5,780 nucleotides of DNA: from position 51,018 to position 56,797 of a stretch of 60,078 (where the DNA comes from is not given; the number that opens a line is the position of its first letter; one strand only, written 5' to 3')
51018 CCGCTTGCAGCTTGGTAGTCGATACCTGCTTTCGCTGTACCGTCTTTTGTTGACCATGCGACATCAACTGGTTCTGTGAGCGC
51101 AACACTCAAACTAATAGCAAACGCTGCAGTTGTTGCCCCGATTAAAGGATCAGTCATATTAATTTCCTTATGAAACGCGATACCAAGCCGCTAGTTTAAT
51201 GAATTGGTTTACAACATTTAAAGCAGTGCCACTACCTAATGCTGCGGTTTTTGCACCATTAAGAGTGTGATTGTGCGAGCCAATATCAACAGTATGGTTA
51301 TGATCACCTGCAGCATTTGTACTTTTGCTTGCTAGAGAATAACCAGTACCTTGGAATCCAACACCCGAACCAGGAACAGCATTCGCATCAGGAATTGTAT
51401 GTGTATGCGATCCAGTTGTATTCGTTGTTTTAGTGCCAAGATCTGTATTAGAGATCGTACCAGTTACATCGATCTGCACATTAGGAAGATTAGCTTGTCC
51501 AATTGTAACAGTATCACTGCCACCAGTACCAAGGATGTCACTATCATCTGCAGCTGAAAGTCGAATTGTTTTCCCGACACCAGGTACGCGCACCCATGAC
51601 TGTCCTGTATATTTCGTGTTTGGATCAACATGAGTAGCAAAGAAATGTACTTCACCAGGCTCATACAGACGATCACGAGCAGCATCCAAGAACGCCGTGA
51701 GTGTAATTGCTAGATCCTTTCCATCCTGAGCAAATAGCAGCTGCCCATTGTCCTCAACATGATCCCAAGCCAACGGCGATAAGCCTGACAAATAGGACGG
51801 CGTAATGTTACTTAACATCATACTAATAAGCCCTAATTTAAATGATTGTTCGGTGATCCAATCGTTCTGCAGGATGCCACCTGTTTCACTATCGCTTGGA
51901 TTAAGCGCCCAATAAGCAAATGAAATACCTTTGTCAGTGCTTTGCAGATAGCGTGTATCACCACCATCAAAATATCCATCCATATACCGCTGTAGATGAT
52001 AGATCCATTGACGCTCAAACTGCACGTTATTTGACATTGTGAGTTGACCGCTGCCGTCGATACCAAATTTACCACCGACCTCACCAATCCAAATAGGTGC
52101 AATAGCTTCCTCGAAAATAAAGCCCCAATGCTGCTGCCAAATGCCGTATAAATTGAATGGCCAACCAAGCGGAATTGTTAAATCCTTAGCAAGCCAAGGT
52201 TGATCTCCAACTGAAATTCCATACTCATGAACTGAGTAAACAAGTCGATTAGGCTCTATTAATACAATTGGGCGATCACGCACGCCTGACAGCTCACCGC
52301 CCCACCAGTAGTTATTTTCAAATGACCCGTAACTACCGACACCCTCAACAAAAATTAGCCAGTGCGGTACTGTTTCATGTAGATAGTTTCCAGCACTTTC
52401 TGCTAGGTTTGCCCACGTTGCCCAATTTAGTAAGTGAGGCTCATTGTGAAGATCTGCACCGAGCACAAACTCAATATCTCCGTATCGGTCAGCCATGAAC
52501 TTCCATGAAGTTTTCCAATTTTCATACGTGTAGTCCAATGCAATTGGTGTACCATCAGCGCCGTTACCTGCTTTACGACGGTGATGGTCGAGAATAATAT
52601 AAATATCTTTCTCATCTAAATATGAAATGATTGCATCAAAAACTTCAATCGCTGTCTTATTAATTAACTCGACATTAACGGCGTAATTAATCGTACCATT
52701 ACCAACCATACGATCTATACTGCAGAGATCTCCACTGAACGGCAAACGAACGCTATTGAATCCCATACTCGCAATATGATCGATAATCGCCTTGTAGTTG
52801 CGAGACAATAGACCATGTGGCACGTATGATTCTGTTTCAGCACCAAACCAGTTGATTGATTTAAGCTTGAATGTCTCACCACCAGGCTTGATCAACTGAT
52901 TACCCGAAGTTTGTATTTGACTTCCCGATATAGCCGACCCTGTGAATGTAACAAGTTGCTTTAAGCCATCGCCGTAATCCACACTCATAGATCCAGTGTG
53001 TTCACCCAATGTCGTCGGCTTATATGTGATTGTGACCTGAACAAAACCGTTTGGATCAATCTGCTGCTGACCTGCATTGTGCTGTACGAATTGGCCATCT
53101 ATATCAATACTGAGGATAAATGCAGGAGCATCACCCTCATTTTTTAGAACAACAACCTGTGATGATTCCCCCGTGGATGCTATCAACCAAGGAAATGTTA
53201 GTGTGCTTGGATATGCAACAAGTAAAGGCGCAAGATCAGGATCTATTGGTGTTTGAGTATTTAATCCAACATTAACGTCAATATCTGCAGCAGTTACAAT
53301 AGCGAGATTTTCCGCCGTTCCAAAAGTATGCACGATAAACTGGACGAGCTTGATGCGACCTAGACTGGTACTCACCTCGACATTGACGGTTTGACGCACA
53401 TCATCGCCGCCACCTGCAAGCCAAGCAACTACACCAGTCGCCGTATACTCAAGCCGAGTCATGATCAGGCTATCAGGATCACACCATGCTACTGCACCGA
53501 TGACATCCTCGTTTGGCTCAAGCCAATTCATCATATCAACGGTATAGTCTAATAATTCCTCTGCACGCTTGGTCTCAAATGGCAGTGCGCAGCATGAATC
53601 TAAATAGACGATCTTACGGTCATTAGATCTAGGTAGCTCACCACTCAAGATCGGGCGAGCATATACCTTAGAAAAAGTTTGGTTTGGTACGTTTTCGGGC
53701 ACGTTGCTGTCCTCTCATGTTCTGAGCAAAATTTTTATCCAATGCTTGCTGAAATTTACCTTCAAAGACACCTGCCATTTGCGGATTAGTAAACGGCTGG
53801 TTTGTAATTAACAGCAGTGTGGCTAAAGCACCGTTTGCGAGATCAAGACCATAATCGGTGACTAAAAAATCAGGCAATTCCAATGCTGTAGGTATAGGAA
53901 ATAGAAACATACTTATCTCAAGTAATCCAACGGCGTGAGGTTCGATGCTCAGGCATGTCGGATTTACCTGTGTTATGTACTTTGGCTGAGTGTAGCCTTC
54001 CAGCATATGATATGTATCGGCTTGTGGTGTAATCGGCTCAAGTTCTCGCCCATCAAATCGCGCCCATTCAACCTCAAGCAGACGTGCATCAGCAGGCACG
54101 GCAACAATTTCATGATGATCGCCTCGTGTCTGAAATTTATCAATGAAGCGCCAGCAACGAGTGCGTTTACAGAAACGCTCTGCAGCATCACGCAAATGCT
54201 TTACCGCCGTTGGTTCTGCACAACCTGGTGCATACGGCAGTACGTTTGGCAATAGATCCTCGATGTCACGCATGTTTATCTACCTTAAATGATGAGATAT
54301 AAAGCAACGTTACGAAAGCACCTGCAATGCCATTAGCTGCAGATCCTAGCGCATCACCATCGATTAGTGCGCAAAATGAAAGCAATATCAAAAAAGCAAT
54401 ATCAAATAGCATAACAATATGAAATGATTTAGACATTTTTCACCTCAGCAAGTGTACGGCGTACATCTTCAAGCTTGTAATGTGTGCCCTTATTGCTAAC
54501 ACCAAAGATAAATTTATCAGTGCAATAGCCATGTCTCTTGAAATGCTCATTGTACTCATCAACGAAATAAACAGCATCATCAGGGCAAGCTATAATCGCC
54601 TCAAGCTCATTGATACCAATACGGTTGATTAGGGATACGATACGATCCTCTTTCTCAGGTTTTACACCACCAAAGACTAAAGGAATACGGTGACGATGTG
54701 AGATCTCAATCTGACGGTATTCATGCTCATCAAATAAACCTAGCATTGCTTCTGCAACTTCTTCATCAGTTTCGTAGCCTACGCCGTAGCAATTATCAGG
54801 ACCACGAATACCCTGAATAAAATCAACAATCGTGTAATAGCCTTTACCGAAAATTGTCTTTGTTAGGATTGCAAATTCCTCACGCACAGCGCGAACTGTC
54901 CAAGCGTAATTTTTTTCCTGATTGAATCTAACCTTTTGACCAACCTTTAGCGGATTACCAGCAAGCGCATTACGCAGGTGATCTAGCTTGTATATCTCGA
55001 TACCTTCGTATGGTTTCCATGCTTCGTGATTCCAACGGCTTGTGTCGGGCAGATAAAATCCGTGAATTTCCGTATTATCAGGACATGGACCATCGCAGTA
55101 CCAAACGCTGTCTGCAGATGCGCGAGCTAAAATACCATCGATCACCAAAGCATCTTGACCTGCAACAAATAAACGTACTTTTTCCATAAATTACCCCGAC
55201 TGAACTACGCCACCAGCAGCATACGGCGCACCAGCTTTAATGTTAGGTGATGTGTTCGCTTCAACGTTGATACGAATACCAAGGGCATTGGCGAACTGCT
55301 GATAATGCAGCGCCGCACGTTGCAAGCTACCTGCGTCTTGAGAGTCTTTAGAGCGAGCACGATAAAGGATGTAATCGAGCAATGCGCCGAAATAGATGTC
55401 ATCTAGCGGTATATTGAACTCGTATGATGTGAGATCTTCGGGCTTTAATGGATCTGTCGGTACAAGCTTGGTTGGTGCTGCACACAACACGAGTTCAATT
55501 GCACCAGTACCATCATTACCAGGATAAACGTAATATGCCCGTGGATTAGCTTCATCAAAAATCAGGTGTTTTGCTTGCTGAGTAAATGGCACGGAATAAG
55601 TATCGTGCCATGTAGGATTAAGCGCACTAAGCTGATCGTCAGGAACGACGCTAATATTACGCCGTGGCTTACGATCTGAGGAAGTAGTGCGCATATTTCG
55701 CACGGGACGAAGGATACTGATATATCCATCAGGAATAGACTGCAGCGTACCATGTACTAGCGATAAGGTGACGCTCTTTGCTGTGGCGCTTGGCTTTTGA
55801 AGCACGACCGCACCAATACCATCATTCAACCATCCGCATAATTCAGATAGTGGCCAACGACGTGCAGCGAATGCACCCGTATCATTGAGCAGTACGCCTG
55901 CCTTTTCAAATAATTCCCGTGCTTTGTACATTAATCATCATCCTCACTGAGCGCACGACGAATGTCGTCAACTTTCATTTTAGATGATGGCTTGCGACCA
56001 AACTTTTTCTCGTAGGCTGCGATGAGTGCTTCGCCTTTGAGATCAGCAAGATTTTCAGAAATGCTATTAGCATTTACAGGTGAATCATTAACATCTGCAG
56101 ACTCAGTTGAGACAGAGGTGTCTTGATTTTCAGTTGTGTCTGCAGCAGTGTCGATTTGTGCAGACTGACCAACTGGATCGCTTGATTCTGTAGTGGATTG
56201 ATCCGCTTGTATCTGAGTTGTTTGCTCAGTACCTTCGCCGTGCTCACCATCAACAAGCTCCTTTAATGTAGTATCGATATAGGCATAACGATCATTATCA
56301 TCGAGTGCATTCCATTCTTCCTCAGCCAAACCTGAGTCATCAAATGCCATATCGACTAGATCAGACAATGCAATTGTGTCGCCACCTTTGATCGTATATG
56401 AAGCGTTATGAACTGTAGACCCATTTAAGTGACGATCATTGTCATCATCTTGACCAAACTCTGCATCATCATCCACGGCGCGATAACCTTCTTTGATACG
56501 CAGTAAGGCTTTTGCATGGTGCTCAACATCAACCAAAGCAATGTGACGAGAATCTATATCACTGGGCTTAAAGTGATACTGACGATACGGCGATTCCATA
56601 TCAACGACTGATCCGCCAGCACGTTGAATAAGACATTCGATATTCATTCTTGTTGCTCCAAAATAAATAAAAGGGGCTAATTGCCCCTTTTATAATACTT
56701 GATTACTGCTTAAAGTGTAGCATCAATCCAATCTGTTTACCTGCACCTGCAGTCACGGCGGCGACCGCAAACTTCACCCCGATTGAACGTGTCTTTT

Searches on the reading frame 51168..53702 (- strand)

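Call 9: search_protein_families(library=phrogs, proteins=[window:51168-53702:-], max_evalue=0.001)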
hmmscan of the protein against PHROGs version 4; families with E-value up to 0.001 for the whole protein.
window:51168-53702:- (844 aa): 8 families
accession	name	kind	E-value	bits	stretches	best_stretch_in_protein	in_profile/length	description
phrog_5717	-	tail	1.8e-130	438.1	1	217-844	477-1150/1150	tail protein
phrog_18474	-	other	3.6e-103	347.3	2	263-631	496-900/929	hydrolase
phrog_4277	-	tail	2.3e-32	113.1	2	677-775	587-686/780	tail fiber protein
phrog_4618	-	tail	6.5e-18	65.6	1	689-843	264-412/413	tail collar fiber protein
phrog_2097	-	tail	4.1e-10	40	1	719-843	440-600/644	tail fiber protein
phrog_4137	-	unknown function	1.2e-07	32.2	1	43-124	262-344/349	-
phrog_295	-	tail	3.2e-07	30.6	1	747-816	678-754/794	tail fiber protein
phrog_14717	-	tail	0.00025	21.8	1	747-814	20-86/228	tail protein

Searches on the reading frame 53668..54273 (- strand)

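Call 48: search_protein_families(library=phrogs, proteins=[window:53668-54273:-], max_evalue=0.00001)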
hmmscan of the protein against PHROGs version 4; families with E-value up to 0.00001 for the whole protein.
window:53668-54273:- (201 aa): 1 family
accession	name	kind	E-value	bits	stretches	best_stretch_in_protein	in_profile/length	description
phrog_437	-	head and packaging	7.9e-51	173.5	1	1-201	1-202/203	virion structural protein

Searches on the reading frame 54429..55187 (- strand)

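Call 48: search_protein_families(library=phrogs, proteins=[window:54429-55187:-], max_evalue=0.00001)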
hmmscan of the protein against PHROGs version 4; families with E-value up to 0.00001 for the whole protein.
window:54429-55187:- (252 aa): 2 families
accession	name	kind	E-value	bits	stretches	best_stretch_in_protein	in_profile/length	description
phrog_30197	-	unknown function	4.3e-19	69.5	1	188-248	13-76/95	-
phrog_14402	-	unknown function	3.5e-06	27.7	1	80-179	5-121/121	-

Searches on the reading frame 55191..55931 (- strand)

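Call 48: search_protein_families(library=phrogs, proteins=[window:55191-55931:-], max_evalue=0.00001)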
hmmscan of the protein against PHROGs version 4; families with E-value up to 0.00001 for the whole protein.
window:55191-55931:- (246 aa): 3 families
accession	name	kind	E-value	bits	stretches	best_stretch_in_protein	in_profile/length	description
phrog_399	-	head and packaging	2.4e-59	201.6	1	1-234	1-214/220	structural protein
phrog_23184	-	unknown function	8e-08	33.5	1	173-227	19-73/85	-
phrog_27974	-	head and packaging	1.1e-07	32.5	1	173-228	175-230/239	portal protein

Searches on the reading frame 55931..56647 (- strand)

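Call 48: search_protein_families(library=phrogs, proteins=[window:55931-56647:-], max_evalue=0.00001)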
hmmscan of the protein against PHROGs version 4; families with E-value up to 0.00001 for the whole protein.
window:55931-56647:- (238 aa): 3 families
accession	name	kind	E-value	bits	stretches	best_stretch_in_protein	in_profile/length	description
phrog_13934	-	unknown function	8.9e-55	187.3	1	1-238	1-217/217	-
phrog_22765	-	unknown function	7.4e-08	33.5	1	3-60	17-80/183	-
phrog_32158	-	unknown function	1e-07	32.7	1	73-163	86-176/221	-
